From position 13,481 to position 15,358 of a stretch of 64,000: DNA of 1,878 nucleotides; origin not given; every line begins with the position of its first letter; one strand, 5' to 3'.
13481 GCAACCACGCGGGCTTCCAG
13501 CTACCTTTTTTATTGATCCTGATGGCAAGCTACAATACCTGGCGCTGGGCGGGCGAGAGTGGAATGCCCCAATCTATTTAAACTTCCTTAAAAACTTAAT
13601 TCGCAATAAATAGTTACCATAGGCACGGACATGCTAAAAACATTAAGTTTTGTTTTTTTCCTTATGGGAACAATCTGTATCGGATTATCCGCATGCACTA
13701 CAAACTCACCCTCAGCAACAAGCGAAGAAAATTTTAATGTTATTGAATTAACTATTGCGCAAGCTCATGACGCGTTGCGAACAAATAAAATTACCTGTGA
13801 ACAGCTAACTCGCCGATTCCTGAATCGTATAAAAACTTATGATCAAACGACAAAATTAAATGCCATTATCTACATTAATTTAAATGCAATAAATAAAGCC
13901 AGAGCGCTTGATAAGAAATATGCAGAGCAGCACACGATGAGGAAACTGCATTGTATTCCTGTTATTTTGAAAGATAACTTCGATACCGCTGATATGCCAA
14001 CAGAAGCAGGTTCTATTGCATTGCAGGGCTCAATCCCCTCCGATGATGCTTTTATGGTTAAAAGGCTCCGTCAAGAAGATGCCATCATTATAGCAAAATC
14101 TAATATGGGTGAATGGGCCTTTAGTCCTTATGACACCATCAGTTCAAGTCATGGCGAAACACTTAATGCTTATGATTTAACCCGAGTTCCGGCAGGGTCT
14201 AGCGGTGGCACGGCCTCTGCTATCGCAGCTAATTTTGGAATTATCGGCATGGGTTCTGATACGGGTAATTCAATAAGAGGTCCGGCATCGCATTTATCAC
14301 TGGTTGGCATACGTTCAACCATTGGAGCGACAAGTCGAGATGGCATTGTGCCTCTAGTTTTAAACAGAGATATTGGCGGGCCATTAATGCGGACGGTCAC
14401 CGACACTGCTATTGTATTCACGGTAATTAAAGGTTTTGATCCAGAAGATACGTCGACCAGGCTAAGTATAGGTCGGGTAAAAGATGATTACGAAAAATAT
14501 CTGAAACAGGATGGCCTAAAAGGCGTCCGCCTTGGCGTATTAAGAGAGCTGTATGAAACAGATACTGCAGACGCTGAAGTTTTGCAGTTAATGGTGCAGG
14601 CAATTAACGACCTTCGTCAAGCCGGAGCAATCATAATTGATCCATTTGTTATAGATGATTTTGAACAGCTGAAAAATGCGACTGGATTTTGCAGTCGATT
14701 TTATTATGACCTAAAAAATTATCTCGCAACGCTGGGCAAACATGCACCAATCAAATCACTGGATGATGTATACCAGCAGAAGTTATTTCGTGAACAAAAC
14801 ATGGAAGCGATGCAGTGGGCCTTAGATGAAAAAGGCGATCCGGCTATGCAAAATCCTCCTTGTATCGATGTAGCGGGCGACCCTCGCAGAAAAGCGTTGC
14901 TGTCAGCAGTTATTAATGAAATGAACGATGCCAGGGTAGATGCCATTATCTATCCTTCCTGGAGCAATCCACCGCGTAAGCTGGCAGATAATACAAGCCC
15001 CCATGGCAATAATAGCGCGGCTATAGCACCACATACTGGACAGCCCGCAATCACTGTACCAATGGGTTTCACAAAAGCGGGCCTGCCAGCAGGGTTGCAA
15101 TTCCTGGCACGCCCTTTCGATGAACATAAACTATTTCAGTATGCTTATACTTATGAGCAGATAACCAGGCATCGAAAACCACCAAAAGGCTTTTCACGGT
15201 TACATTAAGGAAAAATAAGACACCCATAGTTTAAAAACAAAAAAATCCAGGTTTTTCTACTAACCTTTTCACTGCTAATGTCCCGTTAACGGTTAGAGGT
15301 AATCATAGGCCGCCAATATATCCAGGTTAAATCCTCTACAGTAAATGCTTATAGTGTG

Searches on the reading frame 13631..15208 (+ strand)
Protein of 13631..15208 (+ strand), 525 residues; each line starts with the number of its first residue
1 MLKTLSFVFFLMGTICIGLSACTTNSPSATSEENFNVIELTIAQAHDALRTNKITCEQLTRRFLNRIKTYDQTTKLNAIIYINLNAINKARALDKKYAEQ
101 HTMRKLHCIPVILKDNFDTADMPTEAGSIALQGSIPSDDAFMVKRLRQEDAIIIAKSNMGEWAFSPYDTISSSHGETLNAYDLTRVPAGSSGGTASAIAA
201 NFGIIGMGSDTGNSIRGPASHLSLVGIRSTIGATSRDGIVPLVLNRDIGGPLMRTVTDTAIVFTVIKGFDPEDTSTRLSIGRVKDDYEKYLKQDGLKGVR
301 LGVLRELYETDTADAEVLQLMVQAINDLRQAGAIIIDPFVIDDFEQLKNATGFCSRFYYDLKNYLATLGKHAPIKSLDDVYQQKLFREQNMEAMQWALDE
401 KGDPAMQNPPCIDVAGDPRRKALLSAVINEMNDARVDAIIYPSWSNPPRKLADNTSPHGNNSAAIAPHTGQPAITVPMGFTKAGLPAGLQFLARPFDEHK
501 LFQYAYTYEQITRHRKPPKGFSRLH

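Call 57: search_protein_families(library=ncbifam, proteins=[L082:15316-15831:-], max_evalue=0.01)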
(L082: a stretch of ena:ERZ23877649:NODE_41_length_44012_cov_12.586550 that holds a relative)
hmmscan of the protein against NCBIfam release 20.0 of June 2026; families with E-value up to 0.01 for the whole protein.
L082:15316-15831:- (171 aa): 15 families
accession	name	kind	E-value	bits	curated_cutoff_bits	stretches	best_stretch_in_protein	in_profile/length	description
NF002854.0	PRK03147.1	subfamily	2e-25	89.7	170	1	27-153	34-160/176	thiol-disulfide oxidoreductase ResA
NF047696.1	ThlDiSintTplARhiz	equivalog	4.3e-24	85.5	230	1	36-162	78-210/219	thiol:disulfide interchange protein TlpA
NF041202.1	StoA_CxxC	exception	3.9e-19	69.1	210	1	14-154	11-153/163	endospore biogenesis thiol-disulfide oxidoreductase StoA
TIGR00385.1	dsbE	subfamily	5.1e-18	65.2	123.15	1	53-156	61-161/173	DsbE family thiol:disulfide interchange protein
NF011941.0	PRK15412.1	equivalog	4.8e-09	36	359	1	54-152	67-162/185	thiol:disulfide interchange protein DsbE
NF010625.0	PRK14018.1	equivalog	2.7e-08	32.8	522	1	53-158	54-165/521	bifunctional peptide-methionine (S)-S-oxide reductase MsrA/peptide-methionine (R)-S-oxide reductase MsrB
NF041054.1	WAxxUGC_long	equivalog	4e-07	29.6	300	1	34-145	83-194/354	ResA-like WAxxUGC motif-containing protein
TIGR01068.1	thioredoxin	equivalog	4.4e-07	30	96.8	1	55-101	14-59/101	thioredoxin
NF047697.1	ThioredTrxAClost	equivalog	3.1e-05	24.1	140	1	56-113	18-73/105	thioredoxin TrxA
NF006960.0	PRK09437.1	equivalog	4.9e-05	23.3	140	1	36-128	11-106/156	thioredoxin-dependent thiol peroxidase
NF006898.0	PRK09381.1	equivalog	8.5e-05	22.9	138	1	57-102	23-67/109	thioredoxin TrxA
NF008229.0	PRK10996.1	equivalog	0.00079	19.2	125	1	56-84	53-81/141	thioredoxin TrxC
NF053650.1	PerredPrxQDein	equivalog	0.0014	18.6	260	1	37-123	3-88/148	thioredoxin-dependent peroxiredoxin PrxQ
TIGR01126.1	pdi_dom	equivalog_domain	0.0022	18.2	107.2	1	54-92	13-52/105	protein disulfide-isomerase domain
TIGR01130.1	ER_PDI_fam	subfamily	0.0068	16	344.25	1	55-92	363-400/476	protein disulfide-isomerase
